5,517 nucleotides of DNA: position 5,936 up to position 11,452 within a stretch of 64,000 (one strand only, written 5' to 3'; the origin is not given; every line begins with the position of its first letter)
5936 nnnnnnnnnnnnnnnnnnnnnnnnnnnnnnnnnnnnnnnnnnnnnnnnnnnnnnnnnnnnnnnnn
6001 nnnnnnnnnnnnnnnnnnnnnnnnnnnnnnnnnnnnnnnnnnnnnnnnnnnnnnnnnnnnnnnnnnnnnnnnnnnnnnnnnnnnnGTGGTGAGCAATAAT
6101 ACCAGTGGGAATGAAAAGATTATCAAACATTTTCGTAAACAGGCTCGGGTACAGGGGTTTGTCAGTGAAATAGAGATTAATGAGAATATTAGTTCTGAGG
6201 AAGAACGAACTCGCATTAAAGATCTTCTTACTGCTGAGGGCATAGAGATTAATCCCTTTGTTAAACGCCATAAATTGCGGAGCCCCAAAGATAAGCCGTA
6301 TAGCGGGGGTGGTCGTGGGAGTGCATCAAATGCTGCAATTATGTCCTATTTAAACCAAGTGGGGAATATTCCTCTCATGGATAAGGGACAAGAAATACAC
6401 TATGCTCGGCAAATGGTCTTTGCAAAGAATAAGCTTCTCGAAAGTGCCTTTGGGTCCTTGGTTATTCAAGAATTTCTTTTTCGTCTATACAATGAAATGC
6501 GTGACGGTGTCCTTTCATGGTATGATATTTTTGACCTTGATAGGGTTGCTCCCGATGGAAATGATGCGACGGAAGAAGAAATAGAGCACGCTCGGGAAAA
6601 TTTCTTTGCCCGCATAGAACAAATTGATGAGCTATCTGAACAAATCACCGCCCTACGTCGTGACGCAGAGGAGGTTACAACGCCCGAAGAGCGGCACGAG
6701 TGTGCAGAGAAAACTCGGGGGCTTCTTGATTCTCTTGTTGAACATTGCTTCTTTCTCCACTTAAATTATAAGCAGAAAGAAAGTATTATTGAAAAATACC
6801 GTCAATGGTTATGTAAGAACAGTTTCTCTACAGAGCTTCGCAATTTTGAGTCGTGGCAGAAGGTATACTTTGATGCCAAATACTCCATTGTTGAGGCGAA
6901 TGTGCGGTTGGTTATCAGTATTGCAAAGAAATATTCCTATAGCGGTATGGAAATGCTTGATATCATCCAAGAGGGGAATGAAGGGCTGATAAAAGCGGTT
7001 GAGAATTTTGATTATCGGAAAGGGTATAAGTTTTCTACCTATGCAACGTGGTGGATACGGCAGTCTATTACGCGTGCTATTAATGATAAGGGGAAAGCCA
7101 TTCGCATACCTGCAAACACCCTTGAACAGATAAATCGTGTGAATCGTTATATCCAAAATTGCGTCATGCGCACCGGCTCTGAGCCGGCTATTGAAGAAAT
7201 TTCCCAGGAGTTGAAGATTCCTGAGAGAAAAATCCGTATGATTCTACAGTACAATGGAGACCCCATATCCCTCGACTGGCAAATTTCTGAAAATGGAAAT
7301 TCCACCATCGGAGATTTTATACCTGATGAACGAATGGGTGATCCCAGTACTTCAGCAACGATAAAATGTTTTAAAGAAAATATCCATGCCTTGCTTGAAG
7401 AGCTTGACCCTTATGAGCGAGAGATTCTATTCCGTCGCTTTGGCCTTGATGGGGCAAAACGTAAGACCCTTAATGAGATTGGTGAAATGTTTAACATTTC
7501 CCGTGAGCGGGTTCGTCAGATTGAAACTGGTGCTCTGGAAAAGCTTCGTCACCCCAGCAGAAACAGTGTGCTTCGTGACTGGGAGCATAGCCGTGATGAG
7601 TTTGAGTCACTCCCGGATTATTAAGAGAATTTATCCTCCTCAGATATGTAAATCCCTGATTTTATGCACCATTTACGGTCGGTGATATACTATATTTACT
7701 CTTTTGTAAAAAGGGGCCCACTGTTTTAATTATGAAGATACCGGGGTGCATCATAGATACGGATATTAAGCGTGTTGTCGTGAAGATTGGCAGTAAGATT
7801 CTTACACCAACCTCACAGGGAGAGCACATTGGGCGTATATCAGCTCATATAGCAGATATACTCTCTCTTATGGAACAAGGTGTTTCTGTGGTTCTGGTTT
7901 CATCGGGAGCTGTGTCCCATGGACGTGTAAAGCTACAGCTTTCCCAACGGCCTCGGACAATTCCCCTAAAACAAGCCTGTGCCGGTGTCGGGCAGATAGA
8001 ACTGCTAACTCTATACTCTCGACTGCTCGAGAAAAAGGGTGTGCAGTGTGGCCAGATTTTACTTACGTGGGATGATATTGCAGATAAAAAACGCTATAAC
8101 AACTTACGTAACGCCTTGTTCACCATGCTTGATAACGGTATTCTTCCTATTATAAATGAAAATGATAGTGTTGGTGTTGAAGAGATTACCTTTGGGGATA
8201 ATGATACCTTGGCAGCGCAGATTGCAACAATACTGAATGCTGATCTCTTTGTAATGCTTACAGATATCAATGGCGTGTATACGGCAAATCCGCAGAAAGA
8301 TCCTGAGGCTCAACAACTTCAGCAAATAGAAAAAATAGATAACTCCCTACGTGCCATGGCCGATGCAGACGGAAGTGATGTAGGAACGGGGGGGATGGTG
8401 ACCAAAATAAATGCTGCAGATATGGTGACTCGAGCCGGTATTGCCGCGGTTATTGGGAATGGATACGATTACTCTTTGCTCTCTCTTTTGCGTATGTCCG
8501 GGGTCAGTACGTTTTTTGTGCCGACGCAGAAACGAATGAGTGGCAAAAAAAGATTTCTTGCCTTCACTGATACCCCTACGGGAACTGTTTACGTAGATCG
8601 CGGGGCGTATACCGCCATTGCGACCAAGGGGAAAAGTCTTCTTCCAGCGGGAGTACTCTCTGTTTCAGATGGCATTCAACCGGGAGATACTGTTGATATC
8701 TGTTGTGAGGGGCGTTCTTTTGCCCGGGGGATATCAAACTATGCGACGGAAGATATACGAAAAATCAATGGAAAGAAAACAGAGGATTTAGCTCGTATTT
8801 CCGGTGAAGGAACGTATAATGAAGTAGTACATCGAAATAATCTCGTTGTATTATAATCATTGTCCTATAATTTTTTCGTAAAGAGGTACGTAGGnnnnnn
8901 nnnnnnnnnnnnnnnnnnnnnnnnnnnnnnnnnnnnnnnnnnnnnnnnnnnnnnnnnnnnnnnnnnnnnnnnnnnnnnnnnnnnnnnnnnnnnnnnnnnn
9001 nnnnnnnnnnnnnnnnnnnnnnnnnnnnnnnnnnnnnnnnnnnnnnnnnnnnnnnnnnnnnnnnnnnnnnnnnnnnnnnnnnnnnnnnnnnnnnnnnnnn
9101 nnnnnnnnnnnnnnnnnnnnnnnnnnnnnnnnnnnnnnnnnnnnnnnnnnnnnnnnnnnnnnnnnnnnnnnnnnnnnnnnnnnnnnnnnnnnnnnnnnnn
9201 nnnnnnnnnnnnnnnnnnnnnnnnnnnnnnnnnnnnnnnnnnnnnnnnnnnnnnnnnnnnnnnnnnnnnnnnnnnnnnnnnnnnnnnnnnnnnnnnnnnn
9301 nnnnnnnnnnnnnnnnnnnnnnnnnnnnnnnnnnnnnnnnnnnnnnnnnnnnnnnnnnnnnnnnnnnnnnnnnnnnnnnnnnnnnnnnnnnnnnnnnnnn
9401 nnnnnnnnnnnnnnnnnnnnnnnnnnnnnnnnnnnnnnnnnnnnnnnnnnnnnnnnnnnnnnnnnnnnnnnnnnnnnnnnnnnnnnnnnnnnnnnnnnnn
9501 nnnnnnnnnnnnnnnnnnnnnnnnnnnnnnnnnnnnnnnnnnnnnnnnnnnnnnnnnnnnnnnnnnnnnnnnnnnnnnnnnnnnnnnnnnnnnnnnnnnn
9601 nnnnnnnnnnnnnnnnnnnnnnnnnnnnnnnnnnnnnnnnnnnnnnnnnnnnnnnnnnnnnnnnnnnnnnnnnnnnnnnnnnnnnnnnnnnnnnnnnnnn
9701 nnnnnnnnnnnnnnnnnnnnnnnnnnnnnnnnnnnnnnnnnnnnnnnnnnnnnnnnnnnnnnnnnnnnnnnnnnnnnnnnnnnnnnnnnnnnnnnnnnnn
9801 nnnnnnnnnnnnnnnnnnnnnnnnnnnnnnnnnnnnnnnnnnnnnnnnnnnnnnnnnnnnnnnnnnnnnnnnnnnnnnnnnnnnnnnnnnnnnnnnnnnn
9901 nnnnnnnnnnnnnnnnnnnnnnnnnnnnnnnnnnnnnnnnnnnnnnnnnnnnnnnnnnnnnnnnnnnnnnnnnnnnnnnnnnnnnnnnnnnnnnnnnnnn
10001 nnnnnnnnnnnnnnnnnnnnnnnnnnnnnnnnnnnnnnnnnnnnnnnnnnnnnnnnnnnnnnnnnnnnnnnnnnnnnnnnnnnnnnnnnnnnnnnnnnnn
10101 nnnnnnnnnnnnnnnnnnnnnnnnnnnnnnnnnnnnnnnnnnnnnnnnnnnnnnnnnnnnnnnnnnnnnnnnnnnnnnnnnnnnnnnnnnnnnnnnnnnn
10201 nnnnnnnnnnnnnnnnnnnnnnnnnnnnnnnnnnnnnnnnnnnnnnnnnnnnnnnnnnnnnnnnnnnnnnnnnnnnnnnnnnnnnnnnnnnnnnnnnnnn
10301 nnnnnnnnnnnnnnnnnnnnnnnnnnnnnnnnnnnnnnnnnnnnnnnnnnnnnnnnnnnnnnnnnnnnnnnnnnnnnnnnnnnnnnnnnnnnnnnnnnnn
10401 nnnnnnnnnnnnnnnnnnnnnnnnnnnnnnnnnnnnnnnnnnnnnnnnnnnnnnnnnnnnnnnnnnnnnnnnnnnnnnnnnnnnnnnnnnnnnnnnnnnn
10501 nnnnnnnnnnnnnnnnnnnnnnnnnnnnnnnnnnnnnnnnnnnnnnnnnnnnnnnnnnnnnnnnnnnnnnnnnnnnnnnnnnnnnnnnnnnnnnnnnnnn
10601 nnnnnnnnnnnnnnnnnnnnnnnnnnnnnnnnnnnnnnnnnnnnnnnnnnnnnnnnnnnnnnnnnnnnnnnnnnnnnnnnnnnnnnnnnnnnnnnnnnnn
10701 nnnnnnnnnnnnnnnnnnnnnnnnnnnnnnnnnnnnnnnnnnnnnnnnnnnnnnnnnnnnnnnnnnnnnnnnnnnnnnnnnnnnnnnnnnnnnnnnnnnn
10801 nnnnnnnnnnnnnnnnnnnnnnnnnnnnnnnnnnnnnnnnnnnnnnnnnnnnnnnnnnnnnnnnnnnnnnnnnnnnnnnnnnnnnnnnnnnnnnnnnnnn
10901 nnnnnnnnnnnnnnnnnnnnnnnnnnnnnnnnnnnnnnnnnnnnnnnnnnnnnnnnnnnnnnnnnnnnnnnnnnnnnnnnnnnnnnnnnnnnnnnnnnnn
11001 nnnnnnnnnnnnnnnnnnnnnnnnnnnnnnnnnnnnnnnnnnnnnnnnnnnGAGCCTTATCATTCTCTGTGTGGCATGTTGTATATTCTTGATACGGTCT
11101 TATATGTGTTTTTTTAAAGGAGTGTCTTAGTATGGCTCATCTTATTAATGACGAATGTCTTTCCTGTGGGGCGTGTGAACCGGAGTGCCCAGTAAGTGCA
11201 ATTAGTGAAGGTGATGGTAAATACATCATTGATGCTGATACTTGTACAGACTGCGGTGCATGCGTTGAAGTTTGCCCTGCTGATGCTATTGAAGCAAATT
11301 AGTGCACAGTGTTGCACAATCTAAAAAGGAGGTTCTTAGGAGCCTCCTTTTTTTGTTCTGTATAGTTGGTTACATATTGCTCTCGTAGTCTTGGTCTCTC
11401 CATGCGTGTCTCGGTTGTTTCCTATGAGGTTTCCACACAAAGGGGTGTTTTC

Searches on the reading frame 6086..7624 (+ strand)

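Call 7: search_protein_families(library=pfam, proteins=[window:6086-7624:+], max_evalue=0.001)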
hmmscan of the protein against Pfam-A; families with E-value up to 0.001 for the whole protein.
window:6086-7624:+ (512 aa): 4 families
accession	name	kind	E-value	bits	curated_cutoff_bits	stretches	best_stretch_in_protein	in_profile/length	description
PF04542.20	Sigma70_r2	-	1e-20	73.7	24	1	268-336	1-69/71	Sigma-70 region 2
PF04539.22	Sigma70_r3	-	3e-18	66.1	25.3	1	347-421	1-75/78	Sigma-70 region 3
PF04545.22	Sigma70_r4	-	8e-18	64.1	24.1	1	436-489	1-50/50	Sigma-70, region 4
PF00140.25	Sigma70_r1_2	-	4.7e-05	23.7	22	1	87-110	5-28/34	Sigma-70 factor, region 1.2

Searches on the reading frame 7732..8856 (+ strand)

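Call 7: search_protein_families(library=pfam, proteins=[window:7732-8856:+], max_evalue=0.001)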
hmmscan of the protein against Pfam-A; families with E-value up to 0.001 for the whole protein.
window:7732-8856:+ (374 aa): 2 families
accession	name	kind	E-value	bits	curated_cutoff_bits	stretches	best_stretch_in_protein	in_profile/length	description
PF00696.33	AA_kinase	-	5.9e-45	154.2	24.9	1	13-243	1-234/234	Amino acid kinase family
PF01472.26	PUA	-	2.1e-19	69.7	24.8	1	284-356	1-73/74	PUA domain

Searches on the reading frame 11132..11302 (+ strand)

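Call 30: search_protein_families(library=pfam, proteins=[window:11132-11302:+], max_evalue=10)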
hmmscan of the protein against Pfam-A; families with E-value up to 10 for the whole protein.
window:11132-11302:+ (56 aa): 18 families
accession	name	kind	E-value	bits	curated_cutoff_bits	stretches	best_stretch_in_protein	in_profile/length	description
PF00037.32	Fer4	-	3.7e-16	58.6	21.1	2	31-54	1-24/24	4Fe-4S binding domain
PF13237.11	Fer4_10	-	1.1e-12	48.1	25.5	2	6-49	6-53/53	4Fe-4S dicluster domain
PF12797.12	Fer4_2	-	7e-12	44.9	24.5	2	30-50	2-22/22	4Fe-4S binding domain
PF13187.11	Fer4_9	-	2.3e-11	44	27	1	8-53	1-52/52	4Fe-4S dicluster domain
PF12838.12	Fer4_7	-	6.9e-11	42.9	27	2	9-52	2-52/52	4Fe-4S dicluster domain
PF12837.12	Fer4_6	-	1.8e-10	40.7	25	2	33-53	4-24/24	4Fe-4S binding domain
PF25160.1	LdpA_Fe-S-bd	-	1.3e-09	38.1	27.6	2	19-55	13-45/49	LdpA Fe-S cluster-binding domain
PF13484.11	Fer4_16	-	2.2e-09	38.4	30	2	37-55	1-19/66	4Fe-4S double cluster binding domain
PF14697.11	Fer4_21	-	6e-09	36.4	35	1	3-54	2-58/59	4Fe-4S dicluster domain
PF12800.12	Fer4_4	-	2.3e-08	34.1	24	2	36-50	2-16/17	4Fe-4S binding domain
PF13183.11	Fer4_8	-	9.3e-08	32.9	27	2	7-26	3-22/68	4Fe-4S dicluster domain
PF12798.12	Fer4_3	-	5.4e-07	30.4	27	2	38-52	1-15/15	4Fe-4S binding domain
PF13534.11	Fer4_17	-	0.00014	22.8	22.2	2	34-51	42-59/61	4Fe-4S dicluster domain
PF13370.11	Fer4_13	-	0.0074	17.4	24.5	1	33-49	1-17/58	4Fe-4S single cluster domain of Ferredoxin I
PF13746.11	Fer4_18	-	0.045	14.4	27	1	34-51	57-74/114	4Fe-4S dicluster domain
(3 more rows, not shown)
